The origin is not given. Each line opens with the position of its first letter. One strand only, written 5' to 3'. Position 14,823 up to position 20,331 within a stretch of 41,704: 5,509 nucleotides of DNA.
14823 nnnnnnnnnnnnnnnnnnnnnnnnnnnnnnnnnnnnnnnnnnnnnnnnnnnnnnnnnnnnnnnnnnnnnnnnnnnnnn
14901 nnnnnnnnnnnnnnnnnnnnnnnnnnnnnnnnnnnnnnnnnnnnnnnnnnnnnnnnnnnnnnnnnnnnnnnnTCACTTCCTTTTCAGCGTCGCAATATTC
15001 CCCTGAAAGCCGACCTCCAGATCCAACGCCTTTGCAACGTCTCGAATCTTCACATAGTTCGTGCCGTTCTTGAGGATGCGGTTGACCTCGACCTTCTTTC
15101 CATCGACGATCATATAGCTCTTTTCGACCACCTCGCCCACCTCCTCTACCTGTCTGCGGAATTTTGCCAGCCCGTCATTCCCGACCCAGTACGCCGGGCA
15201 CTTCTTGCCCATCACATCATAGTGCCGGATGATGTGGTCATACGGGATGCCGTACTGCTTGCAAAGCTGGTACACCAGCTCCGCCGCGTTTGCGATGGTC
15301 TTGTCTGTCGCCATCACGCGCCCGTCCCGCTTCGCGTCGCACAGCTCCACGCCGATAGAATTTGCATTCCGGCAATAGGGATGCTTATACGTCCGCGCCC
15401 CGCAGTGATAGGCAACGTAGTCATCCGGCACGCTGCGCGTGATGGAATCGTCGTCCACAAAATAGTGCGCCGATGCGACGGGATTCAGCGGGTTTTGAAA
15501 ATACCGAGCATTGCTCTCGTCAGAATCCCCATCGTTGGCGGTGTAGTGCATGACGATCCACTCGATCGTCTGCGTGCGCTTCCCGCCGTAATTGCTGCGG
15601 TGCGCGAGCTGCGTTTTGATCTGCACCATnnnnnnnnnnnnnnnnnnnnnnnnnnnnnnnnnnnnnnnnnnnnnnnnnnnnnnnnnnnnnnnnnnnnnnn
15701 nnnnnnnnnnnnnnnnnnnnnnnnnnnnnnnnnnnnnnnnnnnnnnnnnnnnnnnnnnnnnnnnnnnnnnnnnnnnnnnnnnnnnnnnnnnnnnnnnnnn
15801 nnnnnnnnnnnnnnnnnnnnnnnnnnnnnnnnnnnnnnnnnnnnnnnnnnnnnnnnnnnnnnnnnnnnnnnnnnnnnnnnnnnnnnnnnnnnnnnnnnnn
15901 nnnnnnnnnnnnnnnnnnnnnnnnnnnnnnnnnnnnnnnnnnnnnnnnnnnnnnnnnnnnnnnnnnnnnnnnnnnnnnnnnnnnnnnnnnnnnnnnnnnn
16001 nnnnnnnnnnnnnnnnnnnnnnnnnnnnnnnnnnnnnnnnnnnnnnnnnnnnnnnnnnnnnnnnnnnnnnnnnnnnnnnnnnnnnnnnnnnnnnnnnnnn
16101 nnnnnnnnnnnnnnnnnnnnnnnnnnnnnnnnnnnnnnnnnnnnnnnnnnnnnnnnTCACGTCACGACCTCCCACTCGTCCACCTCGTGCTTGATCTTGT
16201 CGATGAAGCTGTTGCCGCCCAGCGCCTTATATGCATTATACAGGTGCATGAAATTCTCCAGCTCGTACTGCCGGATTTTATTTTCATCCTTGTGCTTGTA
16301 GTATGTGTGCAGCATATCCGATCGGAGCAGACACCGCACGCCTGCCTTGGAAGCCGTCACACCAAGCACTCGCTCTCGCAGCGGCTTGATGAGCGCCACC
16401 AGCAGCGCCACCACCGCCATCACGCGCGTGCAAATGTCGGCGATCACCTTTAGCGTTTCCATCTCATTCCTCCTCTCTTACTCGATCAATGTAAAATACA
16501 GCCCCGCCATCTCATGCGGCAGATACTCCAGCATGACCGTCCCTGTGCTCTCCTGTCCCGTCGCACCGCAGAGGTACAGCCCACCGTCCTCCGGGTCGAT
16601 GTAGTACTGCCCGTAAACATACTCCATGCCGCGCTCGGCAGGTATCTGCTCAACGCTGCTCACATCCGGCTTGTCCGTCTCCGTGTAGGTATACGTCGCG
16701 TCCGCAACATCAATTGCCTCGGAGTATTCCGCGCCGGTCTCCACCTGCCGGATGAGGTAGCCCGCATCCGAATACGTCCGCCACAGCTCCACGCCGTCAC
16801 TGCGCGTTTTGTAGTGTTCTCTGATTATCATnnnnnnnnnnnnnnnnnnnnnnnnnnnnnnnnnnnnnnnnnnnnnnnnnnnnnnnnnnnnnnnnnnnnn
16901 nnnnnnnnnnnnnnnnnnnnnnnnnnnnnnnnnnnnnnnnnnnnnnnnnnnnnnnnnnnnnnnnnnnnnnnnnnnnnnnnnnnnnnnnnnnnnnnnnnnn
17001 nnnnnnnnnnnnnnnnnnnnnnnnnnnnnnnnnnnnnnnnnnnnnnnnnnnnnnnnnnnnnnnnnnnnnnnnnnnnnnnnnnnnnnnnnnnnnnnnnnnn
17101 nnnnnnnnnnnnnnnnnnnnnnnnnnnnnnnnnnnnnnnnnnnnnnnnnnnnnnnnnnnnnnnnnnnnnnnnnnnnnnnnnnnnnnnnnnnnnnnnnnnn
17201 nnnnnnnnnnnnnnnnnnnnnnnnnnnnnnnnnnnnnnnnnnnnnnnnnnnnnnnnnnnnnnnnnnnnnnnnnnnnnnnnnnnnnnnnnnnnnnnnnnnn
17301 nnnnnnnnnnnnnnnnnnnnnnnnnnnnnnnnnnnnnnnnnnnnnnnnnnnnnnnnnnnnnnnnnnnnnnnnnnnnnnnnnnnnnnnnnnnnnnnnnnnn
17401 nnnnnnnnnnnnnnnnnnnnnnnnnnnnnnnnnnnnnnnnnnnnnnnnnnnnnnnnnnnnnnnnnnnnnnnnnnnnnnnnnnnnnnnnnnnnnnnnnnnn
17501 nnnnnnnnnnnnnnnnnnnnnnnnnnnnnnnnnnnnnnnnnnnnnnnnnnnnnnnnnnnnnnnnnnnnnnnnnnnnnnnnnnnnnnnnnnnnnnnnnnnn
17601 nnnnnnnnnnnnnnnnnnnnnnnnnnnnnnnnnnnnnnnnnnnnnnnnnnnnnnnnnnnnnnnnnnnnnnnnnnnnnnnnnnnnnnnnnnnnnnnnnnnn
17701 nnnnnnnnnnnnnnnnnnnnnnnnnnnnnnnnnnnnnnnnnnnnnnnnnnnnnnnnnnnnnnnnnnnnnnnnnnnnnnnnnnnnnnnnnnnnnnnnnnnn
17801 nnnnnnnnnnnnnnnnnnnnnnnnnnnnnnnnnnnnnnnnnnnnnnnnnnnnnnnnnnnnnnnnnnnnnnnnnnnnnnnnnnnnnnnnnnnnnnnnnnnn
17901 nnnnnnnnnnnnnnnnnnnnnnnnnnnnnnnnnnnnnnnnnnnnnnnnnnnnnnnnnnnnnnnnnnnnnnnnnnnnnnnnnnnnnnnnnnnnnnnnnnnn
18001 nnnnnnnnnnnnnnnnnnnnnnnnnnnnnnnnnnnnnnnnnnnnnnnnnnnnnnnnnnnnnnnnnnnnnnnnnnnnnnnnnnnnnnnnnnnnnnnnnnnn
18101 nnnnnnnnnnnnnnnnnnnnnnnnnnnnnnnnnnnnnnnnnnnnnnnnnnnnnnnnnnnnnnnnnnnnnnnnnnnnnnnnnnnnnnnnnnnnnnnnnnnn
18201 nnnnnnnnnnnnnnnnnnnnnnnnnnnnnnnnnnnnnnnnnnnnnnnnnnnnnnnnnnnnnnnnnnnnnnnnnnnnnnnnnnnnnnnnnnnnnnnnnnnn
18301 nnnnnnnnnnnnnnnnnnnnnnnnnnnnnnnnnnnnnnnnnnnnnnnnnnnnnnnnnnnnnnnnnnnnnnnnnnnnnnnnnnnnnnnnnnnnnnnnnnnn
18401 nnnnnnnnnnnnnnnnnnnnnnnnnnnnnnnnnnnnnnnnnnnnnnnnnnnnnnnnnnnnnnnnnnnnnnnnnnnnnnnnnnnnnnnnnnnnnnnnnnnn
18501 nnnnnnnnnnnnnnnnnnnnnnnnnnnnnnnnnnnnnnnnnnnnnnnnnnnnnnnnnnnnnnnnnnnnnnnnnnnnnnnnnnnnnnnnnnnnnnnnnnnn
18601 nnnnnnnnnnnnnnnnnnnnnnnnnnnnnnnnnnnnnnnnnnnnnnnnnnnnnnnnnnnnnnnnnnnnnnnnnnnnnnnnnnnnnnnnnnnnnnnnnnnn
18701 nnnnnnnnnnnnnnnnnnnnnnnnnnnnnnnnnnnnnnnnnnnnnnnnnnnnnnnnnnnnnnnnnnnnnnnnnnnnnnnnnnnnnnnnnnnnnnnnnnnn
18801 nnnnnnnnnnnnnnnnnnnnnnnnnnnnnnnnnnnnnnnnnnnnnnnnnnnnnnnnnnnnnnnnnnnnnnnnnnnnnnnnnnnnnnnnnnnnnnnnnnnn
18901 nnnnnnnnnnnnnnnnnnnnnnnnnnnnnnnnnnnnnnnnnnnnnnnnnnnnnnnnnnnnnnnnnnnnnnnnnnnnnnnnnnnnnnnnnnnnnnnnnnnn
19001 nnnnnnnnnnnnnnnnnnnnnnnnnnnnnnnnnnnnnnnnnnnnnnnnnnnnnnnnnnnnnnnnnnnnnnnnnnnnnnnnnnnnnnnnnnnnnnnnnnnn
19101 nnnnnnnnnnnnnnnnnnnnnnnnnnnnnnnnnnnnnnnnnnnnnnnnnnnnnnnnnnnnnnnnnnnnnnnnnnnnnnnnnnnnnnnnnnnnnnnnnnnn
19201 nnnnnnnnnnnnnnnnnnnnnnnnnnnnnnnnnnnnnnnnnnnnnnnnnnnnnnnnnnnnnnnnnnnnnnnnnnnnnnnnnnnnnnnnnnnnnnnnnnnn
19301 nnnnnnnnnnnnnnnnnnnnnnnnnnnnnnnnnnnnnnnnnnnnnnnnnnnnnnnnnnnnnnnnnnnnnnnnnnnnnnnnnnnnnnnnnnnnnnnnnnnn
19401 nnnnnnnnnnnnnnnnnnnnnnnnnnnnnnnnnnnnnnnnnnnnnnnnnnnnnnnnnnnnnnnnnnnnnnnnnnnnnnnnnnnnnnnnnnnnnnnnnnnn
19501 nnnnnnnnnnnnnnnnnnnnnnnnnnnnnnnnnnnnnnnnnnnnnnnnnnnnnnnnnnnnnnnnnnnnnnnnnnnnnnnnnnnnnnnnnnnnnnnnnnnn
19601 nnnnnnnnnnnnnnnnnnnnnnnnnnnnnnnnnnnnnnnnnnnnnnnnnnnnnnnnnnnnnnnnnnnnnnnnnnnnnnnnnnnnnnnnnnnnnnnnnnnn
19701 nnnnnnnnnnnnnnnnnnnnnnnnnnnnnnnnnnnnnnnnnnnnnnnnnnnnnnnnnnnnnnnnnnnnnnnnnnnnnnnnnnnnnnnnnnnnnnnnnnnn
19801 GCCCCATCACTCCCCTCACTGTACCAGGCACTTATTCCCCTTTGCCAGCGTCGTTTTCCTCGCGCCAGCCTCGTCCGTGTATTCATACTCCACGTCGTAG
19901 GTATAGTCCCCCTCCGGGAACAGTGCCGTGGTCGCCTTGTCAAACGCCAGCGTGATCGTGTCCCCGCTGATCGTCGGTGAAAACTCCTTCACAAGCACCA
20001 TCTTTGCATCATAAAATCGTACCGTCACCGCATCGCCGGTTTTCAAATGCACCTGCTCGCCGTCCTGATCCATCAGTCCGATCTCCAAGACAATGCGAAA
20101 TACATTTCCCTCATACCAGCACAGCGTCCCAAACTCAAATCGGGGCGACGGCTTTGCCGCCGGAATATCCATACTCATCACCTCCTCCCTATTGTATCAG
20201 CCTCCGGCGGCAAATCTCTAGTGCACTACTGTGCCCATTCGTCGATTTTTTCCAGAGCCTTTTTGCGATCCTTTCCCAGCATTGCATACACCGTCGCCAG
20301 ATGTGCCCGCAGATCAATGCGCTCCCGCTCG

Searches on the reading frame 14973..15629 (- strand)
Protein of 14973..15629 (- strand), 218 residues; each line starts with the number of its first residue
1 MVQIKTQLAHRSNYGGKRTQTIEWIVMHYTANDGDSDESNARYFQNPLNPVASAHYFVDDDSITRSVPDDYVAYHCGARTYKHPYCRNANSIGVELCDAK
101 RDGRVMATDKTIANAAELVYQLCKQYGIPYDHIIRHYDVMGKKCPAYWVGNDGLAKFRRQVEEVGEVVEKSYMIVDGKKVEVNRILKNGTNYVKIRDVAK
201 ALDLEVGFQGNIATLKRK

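Call 16: search_protein_families(library=pfam, proteins=[window:14973-15629:-], max_evalue=0.01)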
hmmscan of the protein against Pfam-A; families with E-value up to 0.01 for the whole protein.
window:14973-15629:- (218 aa): 2 families
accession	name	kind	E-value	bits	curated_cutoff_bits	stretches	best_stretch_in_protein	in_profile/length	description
PF01510.30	Amidase_2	-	1e-25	91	26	1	19-146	2-130/131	N-acetylmuramoyl-L-alanine amidase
PF07833.16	Cu_amine_oxidN1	-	0.0049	17.2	24.2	0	158-211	47-102/108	Copper amine oxidase N-terminal domain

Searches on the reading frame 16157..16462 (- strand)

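Call 16: search_protein_families(library=pfam, proteins=[window:16157-16462:-], max_evalue=0.01)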
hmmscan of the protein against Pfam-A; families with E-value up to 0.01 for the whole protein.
window:16157-16462:- (101 aa): 1 family
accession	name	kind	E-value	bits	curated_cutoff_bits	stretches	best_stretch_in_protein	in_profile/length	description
PF20811.2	PARG_cat_N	-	0.0014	19.3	25.6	1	6-85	13-90/118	Poly (ADP-ribose) glycohydrolase (PARG), helical domain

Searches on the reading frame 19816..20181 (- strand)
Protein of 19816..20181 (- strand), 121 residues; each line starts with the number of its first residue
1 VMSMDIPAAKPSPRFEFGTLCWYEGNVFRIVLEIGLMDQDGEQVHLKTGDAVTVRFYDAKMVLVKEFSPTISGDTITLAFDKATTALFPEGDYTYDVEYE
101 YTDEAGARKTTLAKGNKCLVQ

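Call 10: search_protein_families(library=pfam, proteins=[window:19816-20181:-], max_evalue=0.01)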
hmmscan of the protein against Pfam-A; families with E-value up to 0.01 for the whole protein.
window:19816-20181:- (121 aa): 1 family
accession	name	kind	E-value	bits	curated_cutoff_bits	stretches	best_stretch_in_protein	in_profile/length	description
PF23926.2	LtfC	-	0.0022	19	27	0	39-105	22-85/100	LtfC-like, beta-sandwich domain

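Call 32: find_related_loci(query=window:19816-20181:-, collection=viral_contigs, flank=10000)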
Query window:19816-20181:- (121 aa) in viral_contigs; peptide patterns used: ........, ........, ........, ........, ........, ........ (x = any residue, [..] = any of these).
5 stretches matched a pattern; 2 encode a relative of the query (tblastn E <= 1e-3); 2 distinct loci.
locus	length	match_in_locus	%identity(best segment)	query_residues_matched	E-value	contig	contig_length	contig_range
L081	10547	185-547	98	1-121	2e-80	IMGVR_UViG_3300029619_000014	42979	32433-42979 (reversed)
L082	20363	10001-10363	81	1-121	3e-66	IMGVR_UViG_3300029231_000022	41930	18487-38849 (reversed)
